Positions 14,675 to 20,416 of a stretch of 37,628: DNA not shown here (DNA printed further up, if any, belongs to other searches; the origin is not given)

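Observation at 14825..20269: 1814-aa single polypeptide fusing a kinase-like domain, a SAM methyltransferase and four GT2 domains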

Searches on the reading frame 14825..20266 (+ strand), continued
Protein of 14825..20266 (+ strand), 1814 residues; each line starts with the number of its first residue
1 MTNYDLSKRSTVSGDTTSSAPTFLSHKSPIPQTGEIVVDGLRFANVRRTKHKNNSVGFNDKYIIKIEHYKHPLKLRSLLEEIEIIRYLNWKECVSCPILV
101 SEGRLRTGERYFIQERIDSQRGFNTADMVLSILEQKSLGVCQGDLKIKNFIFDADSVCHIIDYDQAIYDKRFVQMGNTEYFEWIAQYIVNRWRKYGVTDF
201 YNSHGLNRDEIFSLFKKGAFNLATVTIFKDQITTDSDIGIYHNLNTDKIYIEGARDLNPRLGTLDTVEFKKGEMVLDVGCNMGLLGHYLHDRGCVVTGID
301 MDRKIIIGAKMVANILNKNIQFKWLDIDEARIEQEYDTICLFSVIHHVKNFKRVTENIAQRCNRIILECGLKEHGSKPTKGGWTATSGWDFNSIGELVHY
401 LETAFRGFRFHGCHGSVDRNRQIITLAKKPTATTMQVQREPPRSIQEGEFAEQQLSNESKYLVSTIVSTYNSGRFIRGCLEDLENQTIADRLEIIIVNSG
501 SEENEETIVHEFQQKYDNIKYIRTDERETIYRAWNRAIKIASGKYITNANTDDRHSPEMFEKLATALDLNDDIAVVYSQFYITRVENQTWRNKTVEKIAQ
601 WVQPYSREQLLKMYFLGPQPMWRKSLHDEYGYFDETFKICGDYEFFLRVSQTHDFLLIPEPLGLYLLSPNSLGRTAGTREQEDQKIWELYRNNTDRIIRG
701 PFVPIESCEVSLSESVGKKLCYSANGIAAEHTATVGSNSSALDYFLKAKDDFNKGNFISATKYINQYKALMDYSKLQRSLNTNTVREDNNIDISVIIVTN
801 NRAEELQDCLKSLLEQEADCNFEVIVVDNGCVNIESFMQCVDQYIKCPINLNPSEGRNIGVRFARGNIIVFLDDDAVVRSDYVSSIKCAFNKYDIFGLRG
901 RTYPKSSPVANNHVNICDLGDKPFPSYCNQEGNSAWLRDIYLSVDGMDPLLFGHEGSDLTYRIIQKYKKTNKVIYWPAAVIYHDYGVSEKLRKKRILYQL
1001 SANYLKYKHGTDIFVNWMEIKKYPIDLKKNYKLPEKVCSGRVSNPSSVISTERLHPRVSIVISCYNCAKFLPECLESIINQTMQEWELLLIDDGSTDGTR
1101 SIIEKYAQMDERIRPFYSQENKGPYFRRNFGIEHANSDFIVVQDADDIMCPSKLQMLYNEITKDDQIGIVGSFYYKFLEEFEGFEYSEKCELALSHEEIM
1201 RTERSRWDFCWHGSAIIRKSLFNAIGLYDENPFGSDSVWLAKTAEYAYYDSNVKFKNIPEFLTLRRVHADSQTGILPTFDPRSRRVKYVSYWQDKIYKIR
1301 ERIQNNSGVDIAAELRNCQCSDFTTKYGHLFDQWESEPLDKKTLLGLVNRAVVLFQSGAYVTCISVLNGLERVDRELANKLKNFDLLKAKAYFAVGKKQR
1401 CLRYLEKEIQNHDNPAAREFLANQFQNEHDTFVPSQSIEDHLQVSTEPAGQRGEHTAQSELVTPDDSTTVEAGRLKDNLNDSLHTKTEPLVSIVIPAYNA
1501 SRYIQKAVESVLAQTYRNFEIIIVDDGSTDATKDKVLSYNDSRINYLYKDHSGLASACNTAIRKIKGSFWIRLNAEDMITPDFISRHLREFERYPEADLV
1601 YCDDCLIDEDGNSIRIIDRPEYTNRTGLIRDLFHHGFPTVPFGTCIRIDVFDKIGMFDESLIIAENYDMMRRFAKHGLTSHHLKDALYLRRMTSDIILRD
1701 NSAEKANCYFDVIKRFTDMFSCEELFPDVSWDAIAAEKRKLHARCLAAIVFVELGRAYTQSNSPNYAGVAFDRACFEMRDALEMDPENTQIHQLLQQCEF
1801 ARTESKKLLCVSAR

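Call 34: find_encoding_contigs(protein=P0004, flank=10000, max_places=1)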
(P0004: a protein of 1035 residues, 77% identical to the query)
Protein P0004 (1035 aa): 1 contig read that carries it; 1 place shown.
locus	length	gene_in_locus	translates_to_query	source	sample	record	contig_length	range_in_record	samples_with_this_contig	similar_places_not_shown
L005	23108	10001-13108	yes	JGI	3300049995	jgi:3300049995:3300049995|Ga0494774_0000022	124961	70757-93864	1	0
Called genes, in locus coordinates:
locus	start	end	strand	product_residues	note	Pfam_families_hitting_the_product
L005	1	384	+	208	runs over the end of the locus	PF02107:FlgH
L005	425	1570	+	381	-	PF02119:FlgI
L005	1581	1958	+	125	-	-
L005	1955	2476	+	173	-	PF05130:FlgN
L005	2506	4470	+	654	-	PF00460:Flg_bb_rod (weak), PF22638:FlgK_D1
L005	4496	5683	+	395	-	PF00669:Flagellin_N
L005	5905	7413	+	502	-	PF00515:TPR_1 (faint), PF07719:TPR_2 (faint), PF13414:TPR_11 (faint), PF13424:TPR_12 (faint), PF13428:TPR_14 (faint), PF13432:TPR_16 (faint), PF00534:Glycos_transf_1, PF13692:Glyco_trans_1_4, +1 more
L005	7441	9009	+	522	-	PF00535:Glycos_transf_2, PF10111:Glyco_tranf_2_2 (weak), PF13641:Glyco_tranf_2_3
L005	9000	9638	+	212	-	PF25060:ARM_TT21_2nd (faint), PF13431:TPR_17 (faint), PF21033:RMD1-3 (faint), PF00515:TPR_1 (weak), PF07719:TPR_2 (weak), PF13176:TPR_7 (faint), PF13181:TPR_8 (weak), PF14559:TPR_19 (weak), +5 more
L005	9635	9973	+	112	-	PF05400:FliT (weak)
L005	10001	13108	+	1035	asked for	PF13489:Methyltransf_23, PF08242:Methyltransf_12, PF13649:Methyltransf_25, PF13847:Methyltransf_31, PF00535:Glycos_transf_2, PF00535:Glycos_transf_2, PF10111:Glyco_tranf_2_2, PF13641:Glyco_tranf_2_3, +5 more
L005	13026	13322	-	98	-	-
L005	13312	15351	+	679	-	PF02465:FliD_N, PF07195:FliD_C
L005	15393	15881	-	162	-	-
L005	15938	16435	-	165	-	-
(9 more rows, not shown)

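Call 35: find_encoding_contigs(protein=P0084, flank=10000, max_places=1)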
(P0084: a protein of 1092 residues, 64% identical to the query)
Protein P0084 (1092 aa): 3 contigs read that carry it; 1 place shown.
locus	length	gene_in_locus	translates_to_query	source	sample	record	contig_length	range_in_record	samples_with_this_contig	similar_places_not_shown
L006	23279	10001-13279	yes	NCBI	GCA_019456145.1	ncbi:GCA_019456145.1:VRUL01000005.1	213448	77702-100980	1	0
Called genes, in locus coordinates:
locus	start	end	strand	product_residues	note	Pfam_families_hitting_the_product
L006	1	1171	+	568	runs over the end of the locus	PF12895:ANAPC3, PF13424:TPR_12, PF00515:TPR_1, PF07719:TPR_2, PF13181:TPR_8, PF13414:TPR_11, PF00515:TPR_1, PF13424:TPR_12, +41 more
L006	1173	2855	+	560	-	PF13414:TPR_11, PF13432:TPR_16, PF00515:TPR_1, PF13414:TPR_11, PF13432:TPR_16, PF00515:TPR_1, PF13414:TPR_11, PF13424:TPR_12, +39 more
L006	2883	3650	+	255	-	PF13641:Glyco_tranf_2_3, PF00535:Glycos_transf_2 (weak)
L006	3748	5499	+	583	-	PF07719:TPR_2 (faint), PF13428:TPR_14 (faint), PF14559:TPR_19 (faint), PF13432:TPR_16 (faint), PF13844:Glyco_transf_41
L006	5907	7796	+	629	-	PF13428:TPR_14 (faint), PF14559:TPR_19 (faint), PF07719:TPR_2 (faint), PF13181:TPR_8 (faint), PF00515:TPR_1 (faint), PF13844:Glyco_transf_41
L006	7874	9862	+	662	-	PF00515:TPR_1 (faint), PF07719:TPR_2 (faint), PF12895:ANAPC3 (faint), PF13174:TPR_6 (faint), PF13176:TPR_7 (faint), PF25058:ARM_TT21 (weak), PF13424:TPR_12 (weak), PF13844:Glyco_transf_41, +8 more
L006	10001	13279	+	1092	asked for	PF13424:TPR_12 (weak), PF13844:Glyco_transf_41, PF07021:MetW (weak), PF08241:Methyltransf_11, PF08242:Methyltransf_12, PF13489:Methyltransf_23, PF13649:Methyltransf_25, PF13847:Methyltransf_31, +11 more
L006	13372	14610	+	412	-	PF00535:Glycos_transf_2, PF13641:Glyco_tranf_2_3 (weak)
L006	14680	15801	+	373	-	PF04321:RmlD_sub_bind (weak), PF01073:3Beta_HSD (weak), PF01370:Epimerase, PF16363:GDP_Man_Dehyd, PF02719:Polysacc_synt_2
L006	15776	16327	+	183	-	PF00908:dTDP_sugar_isom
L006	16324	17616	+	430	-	PF08421:Methyltransf_13, PF13489:Methyltransf_23, PF08484:Methyltransf_14, PF22674:C2185-like_N (weak)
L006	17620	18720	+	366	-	PF07719:TPR_2 (faint), PF05711:TylF (weak), PF13578:Methyltransf_24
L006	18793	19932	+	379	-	PF01041:DegT_DnrJ_EryC1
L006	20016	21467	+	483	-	PF02310:B12-binding, PF04055:Radical_SAM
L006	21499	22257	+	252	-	PF04989:RMNT_CmcI, PF13578:Methyltransf_24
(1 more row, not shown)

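Call 66: find_encoding_contigs(protein=P0009, flank=8000, max_places=1)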
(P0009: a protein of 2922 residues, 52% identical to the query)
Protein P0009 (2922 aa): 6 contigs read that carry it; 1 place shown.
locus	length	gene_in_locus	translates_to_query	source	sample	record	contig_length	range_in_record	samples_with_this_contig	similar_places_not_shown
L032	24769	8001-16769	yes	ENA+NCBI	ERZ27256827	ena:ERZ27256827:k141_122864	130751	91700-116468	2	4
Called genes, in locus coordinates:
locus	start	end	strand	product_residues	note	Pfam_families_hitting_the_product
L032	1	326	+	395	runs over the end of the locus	PF00669:Flagellin_N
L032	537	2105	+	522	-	PF07719:TPR_2 (faint), PF13424:TPR_12 (faint), PF13428:TPR_14 (faint), PF13432:TPR_16 (faint), PF14559:TPR_19 (faint), PF00534:Glycos_transf_1, PF13692:Glyco_trans_1_4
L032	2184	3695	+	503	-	PF00535:Glycos_transf_2, PF10111:Glyco_tranf_2_2 (weak), PF13641:Glyco_tranf_2_3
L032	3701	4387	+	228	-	PF13424:TPR_12 (faint), PF14559:TPR_19 (faint), PF21033:RMD1-3 (faint), PF00515:TPR_1 (faint), PF07719:TPR_2 (faint), PF13176:TPR_7 (faint), PF13181:TPR_8 (faint), PF13432:TPR_16 (weak), +3 more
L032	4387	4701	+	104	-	-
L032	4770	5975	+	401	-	PF02350:Epimerase_2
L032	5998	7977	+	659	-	PF13439:Glyco_transf_4 (weak), PF00534:Glycos_transf_1, PF13692:Glyco_trans_1_4, PF13489:Methyltransf_23, PF08241:Methyltransf_11, PF08242:Methyltransf_12, PF13649:Methyltransf_25, PF13847:Methyltransf_31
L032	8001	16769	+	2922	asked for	PF08242:Methyltransf_12, PF13649:Methyltransf_25, PF00535:Glycos_transf_2, PF10111:Glyco_tranf_2_2, PF13641:Glyco_tranf_2_3, PF00535:Glycos_transf_2, PF13439:Glyco_transf_4, PF13692:Glyco_trans_1_4, +15 more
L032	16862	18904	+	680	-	PF02465:FliD_N, PF07195:FliD_C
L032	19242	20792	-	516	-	PF00771:FHIPEP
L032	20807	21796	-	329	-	PF01312:Bac_export_2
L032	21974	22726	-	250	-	PF01311:Bac_export_1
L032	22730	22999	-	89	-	PF01313:Bac_export_3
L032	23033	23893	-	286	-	PF00813:FliP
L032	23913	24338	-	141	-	PF04347:FliO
